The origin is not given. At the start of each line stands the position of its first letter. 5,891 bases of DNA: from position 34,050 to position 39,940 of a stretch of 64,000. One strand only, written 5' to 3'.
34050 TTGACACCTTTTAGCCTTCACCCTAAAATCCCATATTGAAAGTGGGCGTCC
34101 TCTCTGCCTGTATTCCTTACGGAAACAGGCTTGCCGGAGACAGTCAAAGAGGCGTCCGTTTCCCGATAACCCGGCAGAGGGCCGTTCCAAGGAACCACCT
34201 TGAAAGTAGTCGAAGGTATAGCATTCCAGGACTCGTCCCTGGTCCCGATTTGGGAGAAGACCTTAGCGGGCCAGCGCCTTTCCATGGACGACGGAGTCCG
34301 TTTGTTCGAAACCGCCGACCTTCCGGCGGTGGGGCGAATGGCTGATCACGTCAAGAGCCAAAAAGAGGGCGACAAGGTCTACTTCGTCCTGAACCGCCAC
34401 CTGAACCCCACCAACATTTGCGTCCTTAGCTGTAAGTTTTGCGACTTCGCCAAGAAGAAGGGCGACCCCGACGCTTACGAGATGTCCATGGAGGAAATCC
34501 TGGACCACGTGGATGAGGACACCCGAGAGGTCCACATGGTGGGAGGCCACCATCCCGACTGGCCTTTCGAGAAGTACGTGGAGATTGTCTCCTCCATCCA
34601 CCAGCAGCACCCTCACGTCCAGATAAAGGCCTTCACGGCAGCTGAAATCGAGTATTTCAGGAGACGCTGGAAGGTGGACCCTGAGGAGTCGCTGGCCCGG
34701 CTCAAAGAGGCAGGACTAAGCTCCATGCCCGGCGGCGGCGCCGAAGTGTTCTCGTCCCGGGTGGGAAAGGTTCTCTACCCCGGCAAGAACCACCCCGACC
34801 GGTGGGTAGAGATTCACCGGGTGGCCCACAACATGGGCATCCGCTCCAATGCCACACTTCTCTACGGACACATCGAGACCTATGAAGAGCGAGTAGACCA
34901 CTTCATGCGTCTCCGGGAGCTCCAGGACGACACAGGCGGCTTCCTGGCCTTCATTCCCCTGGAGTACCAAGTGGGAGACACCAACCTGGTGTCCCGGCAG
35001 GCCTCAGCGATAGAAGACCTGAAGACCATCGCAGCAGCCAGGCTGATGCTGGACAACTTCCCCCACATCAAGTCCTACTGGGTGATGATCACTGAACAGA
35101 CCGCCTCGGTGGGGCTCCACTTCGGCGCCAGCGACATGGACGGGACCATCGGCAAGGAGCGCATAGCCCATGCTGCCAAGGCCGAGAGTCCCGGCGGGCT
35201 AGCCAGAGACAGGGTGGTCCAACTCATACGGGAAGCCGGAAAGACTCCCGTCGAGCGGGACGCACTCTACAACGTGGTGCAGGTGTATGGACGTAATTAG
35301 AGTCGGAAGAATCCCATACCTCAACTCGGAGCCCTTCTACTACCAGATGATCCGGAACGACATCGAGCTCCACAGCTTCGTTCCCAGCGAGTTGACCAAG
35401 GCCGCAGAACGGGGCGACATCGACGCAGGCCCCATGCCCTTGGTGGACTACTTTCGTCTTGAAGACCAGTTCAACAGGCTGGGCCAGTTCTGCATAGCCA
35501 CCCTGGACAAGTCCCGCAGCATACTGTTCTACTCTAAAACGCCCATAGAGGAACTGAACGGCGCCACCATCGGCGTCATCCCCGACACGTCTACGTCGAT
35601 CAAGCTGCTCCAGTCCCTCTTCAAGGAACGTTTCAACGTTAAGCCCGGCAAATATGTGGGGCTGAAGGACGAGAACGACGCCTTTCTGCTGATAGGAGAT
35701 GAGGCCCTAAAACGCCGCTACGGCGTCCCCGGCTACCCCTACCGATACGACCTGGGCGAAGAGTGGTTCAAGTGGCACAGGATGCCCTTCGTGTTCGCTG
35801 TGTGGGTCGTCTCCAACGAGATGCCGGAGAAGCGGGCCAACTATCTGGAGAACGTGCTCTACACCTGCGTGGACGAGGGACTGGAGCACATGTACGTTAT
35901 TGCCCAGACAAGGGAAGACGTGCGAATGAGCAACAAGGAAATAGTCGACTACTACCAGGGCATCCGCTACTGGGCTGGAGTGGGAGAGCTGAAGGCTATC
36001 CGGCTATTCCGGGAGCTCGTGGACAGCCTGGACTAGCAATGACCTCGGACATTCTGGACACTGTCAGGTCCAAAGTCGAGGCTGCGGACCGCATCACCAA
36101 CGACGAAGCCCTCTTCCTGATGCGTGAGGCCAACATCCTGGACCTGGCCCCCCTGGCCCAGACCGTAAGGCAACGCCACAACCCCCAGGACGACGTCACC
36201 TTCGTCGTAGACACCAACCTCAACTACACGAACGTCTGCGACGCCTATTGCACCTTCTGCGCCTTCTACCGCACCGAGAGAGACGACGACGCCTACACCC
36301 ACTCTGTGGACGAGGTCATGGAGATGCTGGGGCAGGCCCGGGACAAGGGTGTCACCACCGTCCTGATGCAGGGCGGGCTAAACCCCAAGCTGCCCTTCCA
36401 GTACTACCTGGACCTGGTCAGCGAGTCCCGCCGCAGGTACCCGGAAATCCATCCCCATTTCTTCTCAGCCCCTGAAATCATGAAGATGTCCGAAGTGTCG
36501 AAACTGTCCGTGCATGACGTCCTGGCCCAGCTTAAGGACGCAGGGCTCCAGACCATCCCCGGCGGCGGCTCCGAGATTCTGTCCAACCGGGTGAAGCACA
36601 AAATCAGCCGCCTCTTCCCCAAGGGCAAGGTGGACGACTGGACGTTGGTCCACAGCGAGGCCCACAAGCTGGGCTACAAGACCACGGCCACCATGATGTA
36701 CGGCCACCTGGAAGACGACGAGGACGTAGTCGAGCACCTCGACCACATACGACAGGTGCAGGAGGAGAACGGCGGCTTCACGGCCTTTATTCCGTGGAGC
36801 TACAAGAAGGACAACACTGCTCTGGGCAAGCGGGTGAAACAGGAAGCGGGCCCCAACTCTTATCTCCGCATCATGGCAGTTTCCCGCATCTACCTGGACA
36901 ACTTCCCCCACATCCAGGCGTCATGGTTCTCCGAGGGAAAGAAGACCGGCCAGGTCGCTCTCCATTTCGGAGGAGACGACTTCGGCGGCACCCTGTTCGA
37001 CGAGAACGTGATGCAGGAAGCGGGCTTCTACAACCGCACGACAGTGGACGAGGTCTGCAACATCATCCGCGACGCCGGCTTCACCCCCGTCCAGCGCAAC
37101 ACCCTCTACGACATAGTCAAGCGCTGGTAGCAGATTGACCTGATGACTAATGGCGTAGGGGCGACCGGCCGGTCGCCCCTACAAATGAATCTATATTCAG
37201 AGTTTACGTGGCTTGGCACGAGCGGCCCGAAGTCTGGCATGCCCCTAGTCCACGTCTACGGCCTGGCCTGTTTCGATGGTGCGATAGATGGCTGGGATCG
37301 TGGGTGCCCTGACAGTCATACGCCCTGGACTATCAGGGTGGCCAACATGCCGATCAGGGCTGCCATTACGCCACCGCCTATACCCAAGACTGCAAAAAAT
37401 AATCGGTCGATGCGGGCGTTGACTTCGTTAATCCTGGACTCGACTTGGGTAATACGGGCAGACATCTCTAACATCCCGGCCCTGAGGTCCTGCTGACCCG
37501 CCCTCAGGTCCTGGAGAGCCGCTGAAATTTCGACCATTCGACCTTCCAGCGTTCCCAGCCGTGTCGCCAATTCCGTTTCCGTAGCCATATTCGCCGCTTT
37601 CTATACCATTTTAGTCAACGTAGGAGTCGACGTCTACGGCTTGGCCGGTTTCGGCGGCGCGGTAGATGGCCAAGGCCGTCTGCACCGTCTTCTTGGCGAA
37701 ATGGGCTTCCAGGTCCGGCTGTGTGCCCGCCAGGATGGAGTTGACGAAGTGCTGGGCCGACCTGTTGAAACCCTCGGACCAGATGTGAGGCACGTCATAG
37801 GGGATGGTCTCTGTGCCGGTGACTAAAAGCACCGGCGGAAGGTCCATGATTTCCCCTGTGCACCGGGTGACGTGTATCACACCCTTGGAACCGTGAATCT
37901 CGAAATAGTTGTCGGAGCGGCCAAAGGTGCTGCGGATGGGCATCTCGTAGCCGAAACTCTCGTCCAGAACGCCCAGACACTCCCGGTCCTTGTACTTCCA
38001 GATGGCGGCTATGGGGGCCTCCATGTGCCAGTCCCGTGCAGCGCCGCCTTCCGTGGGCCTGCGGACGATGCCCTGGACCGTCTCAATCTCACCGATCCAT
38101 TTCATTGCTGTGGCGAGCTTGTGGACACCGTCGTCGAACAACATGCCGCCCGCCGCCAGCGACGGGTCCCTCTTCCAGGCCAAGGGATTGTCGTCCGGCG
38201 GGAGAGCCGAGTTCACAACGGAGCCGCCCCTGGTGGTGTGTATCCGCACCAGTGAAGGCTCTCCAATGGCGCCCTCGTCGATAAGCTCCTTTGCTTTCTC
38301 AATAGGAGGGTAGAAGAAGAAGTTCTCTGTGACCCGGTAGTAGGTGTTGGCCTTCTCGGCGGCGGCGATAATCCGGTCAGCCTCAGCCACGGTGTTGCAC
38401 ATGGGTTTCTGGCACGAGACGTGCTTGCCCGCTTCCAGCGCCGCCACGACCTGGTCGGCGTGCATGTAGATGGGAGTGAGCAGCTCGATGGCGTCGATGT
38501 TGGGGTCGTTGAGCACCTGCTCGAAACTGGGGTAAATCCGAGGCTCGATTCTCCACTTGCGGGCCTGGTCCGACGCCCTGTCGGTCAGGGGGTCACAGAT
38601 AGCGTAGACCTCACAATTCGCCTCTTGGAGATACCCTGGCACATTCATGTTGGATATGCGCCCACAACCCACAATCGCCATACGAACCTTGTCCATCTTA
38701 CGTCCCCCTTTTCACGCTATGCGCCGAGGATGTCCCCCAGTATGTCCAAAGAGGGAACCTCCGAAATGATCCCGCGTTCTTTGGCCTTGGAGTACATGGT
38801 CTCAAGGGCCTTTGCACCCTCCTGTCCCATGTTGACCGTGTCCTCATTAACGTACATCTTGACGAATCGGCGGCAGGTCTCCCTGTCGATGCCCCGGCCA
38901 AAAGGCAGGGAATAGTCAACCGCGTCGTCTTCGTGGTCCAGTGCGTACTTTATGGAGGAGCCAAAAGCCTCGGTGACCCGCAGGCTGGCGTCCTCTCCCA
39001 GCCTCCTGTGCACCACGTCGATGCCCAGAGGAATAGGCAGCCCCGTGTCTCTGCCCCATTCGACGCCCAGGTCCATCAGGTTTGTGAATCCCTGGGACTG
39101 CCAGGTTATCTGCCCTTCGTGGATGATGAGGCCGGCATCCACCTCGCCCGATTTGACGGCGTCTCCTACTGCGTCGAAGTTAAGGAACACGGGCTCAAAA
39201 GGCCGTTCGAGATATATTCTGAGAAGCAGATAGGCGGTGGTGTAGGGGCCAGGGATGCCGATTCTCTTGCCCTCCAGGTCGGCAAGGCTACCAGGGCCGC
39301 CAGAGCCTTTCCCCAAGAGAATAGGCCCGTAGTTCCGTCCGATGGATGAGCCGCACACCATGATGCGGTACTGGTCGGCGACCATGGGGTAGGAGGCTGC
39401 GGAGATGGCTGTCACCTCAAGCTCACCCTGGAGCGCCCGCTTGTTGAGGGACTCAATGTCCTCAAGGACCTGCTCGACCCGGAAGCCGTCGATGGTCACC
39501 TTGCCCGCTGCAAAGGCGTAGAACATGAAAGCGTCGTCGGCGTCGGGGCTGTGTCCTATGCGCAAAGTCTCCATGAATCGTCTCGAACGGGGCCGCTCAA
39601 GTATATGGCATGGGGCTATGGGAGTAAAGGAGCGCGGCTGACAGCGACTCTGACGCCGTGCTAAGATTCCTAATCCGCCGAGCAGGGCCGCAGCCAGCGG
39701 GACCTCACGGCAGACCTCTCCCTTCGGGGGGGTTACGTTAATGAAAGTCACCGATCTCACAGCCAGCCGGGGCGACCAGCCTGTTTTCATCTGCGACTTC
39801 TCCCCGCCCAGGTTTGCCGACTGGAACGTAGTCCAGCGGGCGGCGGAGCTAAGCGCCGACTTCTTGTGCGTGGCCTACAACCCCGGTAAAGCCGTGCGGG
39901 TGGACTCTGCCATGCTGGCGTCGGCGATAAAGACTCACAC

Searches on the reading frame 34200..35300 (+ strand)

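Call 82: search_protein_families(library=pfam, proteins=[window:34200-35300:+], max_evalue=0.00001)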
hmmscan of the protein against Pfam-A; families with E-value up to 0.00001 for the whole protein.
window:34200-35300:+ (366 aa): 2 families
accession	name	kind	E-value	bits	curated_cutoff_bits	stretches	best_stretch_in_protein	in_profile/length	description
PF04055.27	Radical_SAM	-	3.1e-19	70.2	29.5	1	69-235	2-163/166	Radical SAM superfamily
PF19288.4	CofH_C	-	6.9e-16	58.7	27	1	247-361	3-120/125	CofH/MqnC C-terminal region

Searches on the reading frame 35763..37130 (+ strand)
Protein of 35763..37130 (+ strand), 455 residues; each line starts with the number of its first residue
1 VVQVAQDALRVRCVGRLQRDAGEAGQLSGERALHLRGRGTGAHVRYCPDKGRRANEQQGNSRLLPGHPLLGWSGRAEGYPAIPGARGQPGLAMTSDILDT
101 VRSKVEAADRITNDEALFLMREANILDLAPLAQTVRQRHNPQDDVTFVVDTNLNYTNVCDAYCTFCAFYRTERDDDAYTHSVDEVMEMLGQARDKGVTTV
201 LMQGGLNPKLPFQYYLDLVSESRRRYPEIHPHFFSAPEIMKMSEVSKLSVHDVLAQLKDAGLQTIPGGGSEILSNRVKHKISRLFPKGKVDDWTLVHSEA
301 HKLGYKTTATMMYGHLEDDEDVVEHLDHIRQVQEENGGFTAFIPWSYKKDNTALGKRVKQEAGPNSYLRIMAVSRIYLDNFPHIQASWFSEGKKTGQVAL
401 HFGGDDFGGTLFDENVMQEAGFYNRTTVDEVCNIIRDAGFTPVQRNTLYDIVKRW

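Call 82: search_protein_families(library=pfam, proteins=[window:35763-37130:+], max_evalue=0.00001)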
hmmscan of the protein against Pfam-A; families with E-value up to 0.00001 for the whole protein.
window:35763-37130:+ (455 aa): 2 families
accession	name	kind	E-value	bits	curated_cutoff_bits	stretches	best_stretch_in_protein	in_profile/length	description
PF19288.4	CofH_C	-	9e-33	113.2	27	1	337-451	2-118/125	CofH/MqnC C-terminal region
PF04055.27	Radical_SAM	-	3.7e-19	70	29.5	1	154-328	2-165/166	Radical SAM superfamily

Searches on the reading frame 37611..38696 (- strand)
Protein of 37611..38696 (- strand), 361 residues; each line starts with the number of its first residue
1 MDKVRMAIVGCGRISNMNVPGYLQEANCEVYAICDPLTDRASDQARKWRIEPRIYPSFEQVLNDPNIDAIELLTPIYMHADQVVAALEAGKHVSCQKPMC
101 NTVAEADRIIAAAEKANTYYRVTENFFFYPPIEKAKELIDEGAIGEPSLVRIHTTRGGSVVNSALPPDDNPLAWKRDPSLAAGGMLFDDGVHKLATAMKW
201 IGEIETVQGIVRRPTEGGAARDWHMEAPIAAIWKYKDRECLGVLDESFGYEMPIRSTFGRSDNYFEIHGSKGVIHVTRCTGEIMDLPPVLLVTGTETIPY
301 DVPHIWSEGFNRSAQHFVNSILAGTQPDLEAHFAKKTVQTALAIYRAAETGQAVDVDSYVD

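Call 82: search_protein_families(library=pfam, proteins=[window:37611-38696:-], max_evalue=0.00001)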
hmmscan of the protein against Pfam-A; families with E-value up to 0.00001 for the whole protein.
window:37611-38696:- (361 aa): 3 families
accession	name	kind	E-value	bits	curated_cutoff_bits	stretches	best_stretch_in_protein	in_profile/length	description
PF01408.29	GFO_IDH_MocA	-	5.1e-24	85.7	24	1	4-122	1-118/120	Oxidoreductase family, NAD-binding Rossmann fold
PF22725.1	GFO_IDH_MocA_C3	-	4.9e-16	59.3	27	1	133-274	2-123/124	GFO/IDH/MocA C-terminal domain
PF02894.22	GFO_IDH_MocA_C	-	4.1e-12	46.8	22.9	1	136-356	1-218/218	Oxidoreductase family, C-terminal alpha/beta domain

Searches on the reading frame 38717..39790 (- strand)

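Call 82: search_protein_families(library=pfam, proteins=[window:38717-39790:-], max_evalue=0.00001)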
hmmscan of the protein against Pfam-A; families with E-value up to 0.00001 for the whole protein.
window:38717-39790:- (357 aa): 2 families
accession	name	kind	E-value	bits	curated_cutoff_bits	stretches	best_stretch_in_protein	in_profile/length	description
PF02621.19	VitK2_biosynth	-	1.5e-67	228.2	26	1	76-338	1-252/252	Menaquinone biosynthesis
PF12974.12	Phosphonate-bd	-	6.2e-06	26.2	27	1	107-225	33-165/242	ABC transporter, phosphonate, periplasmic substrate-binding protein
